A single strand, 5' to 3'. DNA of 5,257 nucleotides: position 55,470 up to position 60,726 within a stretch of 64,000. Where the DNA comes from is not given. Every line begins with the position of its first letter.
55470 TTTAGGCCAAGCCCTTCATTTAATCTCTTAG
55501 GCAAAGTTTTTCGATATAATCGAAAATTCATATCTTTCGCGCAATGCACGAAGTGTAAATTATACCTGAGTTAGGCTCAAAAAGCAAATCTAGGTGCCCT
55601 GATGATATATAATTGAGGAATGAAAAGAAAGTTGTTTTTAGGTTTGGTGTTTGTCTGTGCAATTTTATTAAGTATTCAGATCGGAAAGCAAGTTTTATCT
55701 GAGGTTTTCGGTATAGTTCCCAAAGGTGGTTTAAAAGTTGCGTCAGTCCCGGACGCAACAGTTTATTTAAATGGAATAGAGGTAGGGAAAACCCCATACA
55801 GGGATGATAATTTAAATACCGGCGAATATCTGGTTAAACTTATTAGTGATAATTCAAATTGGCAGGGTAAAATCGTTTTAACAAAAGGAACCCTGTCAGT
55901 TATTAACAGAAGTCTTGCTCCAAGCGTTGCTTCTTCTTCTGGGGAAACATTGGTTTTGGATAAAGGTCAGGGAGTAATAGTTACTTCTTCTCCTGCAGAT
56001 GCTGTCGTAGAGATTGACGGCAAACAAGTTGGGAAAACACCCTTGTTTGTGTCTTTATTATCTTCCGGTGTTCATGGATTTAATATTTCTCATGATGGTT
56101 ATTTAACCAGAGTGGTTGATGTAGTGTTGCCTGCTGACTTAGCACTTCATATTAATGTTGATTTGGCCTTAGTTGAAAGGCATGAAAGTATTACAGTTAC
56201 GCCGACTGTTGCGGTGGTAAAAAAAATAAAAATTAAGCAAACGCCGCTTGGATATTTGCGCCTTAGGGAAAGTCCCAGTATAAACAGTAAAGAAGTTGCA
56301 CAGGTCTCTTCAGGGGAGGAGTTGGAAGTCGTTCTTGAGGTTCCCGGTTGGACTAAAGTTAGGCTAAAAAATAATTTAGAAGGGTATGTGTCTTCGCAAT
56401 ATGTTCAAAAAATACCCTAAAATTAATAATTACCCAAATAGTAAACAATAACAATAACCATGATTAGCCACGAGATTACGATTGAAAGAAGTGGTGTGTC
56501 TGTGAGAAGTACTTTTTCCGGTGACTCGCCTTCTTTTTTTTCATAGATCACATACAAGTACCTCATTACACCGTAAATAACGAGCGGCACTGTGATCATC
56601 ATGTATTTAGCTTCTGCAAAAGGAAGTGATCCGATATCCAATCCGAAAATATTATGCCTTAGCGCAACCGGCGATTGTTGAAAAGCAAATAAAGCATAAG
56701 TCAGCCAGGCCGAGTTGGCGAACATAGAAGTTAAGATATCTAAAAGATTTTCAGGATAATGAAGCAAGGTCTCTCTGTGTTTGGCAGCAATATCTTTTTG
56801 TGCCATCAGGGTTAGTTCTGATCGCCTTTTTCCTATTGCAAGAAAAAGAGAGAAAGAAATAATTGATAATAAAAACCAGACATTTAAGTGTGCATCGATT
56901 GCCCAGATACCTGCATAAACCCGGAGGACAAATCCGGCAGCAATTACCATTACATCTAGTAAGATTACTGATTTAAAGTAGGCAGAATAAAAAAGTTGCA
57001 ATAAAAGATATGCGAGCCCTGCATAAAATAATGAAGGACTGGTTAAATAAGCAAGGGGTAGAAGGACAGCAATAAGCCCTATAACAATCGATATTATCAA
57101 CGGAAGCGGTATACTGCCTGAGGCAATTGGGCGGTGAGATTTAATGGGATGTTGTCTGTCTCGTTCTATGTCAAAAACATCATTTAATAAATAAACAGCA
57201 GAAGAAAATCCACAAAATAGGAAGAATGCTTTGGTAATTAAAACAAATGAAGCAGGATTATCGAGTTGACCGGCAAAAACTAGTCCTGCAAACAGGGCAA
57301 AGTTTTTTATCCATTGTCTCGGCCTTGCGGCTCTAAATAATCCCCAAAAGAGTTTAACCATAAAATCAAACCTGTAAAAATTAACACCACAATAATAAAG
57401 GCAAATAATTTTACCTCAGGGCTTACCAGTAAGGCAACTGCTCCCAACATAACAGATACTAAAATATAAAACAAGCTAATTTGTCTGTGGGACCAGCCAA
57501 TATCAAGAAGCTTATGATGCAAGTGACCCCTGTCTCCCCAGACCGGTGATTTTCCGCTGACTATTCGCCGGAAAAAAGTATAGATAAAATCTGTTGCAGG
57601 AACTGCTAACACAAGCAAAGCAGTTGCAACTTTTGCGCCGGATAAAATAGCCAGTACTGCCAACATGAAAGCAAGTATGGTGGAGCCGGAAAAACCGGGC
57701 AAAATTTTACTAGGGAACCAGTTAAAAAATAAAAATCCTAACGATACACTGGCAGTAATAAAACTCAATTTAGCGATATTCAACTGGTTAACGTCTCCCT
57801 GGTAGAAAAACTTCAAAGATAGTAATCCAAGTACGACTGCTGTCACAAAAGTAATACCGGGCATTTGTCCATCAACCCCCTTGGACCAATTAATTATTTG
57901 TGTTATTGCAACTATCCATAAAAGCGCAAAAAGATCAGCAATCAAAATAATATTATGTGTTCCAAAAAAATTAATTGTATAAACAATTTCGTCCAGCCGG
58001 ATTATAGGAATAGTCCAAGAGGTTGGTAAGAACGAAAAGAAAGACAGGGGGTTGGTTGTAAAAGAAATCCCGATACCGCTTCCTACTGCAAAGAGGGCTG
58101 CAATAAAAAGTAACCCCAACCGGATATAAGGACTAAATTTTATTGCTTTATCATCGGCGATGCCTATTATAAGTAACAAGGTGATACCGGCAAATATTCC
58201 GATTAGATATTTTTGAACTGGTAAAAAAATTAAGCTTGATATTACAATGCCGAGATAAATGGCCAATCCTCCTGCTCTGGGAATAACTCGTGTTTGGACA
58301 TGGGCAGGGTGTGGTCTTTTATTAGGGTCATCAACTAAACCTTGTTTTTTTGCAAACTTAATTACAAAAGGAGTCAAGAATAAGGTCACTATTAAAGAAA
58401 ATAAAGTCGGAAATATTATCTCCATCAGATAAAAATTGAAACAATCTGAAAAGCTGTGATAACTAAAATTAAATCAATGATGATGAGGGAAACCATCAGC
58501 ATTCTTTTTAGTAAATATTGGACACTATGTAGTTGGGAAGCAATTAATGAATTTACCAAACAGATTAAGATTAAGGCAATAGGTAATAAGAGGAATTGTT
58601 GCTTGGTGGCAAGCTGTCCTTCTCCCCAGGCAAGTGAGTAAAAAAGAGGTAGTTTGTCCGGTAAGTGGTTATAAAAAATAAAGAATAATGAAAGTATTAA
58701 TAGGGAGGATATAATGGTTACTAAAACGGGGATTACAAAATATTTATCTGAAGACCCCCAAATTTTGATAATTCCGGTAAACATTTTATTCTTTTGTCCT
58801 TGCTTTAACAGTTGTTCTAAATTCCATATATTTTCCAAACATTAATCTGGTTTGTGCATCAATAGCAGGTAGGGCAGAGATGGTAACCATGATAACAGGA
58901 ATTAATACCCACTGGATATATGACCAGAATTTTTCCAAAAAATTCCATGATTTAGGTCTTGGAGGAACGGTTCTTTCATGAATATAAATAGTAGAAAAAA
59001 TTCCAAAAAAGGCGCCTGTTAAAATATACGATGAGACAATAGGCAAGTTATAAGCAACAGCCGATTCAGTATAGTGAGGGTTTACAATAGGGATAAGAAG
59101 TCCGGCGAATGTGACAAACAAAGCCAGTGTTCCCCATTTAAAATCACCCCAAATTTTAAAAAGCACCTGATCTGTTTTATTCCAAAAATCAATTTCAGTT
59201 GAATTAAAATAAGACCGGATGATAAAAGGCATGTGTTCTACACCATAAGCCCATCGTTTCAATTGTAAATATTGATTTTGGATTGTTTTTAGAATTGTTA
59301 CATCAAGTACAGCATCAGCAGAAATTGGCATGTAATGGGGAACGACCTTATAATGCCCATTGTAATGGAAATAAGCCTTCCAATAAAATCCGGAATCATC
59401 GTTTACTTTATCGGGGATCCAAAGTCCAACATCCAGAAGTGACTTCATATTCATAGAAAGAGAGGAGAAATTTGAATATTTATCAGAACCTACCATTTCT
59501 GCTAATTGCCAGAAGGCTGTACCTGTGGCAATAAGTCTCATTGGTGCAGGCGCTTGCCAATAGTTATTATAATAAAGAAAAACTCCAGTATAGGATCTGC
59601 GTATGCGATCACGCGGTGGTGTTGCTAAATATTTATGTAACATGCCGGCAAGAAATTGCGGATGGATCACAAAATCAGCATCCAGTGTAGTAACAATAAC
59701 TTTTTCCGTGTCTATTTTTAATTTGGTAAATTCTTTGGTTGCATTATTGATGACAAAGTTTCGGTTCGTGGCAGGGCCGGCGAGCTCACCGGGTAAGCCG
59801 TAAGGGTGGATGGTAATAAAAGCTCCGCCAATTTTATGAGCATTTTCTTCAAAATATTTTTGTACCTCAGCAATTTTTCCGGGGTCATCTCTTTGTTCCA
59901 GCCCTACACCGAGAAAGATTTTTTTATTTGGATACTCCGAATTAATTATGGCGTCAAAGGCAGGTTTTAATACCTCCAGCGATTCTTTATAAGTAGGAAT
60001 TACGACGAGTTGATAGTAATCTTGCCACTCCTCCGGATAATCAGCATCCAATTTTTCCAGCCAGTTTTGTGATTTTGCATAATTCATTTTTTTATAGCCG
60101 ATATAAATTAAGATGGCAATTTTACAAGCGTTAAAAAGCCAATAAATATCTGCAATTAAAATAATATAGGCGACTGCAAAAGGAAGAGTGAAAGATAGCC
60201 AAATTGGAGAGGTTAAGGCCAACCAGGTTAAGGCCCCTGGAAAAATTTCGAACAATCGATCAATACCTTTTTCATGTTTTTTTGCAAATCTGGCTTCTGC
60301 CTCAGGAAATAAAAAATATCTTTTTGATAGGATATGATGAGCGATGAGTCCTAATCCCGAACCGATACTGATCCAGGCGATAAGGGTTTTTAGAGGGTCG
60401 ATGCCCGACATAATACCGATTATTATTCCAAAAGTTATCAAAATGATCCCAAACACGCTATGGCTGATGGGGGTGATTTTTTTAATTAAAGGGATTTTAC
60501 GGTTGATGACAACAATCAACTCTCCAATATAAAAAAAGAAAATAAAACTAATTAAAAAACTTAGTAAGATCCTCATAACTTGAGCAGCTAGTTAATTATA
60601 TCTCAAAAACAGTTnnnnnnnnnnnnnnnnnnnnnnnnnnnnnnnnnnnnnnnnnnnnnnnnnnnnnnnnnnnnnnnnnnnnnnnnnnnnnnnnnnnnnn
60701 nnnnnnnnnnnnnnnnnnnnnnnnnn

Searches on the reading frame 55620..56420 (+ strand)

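Call 71: search_protein_families(library=pfam, proteins=[window:55620-56420:+], max_evalue=0.001)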
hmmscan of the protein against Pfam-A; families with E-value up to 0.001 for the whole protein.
window:55620-56420:+ (266 aa): 4 families
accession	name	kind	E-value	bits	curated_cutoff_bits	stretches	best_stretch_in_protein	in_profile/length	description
PF08308.17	PEGA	-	1.6e-18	66.8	20.8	2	119-182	4-67/71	PEGA domain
PF08239.17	SH3_3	-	5e-14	52.7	27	1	212-263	2-54/54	Bacterial SH3 domain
PF18348.7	SH3_16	-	7.3e-05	22.9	25.8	1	215-259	1-46/49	Bacterial dipeptidyl-peptidase Sh3 domain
PF22820.2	TcaA_3rd_4th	-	0.0001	22.6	27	0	41-63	8-30/73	TcaA protein 3rd/4th domain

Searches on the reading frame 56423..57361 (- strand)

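Call 18: search_protein_families(library=pfam, proteins=[window:56423-57361:-], max_evalue=0.001)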
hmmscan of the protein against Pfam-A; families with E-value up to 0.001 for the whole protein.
window:56423-57361:- (312 aa): 1 family
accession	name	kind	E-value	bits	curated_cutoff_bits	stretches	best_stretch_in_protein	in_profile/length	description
PF01040.23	UbiA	-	3e-19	69.7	34.2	1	23-183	5-162/250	UbiA prenyltransferase family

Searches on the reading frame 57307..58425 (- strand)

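Call 18: search_protein_families(library=pfam, proteins=[window:57307-58425:-], max_evalue=0.001)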
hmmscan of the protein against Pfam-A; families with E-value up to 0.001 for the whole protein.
window:57307-58425:- (372 aa): 1 family
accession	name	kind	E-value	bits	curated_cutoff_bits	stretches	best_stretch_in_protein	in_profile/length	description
PF00953.26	Glycos_transf_4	-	4.3e-19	69.5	27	1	75-262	2-159/160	Glycosyl transferase family 4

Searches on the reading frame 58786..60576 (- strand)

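Call 18: search_protein_families(library=pfam, proteins=[window:58786-60576:-], max_evalue=0.001)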
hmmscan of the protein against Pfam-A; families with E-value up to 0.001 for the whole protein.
window:58786-60576:- (596 aa): 2 families
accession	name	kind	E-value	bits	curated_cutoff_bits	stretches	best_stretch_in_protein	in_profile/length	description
PF00535.33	Glycos_transf_2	-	7.2e-07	29.7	23.3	1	191-320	2-107/168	Glycosyl transferase family 2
PF13641.12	Glyco_tranf_2_3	-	4.6e-05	24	27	1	190-314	4-109/230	Glycosyltransferase like family 2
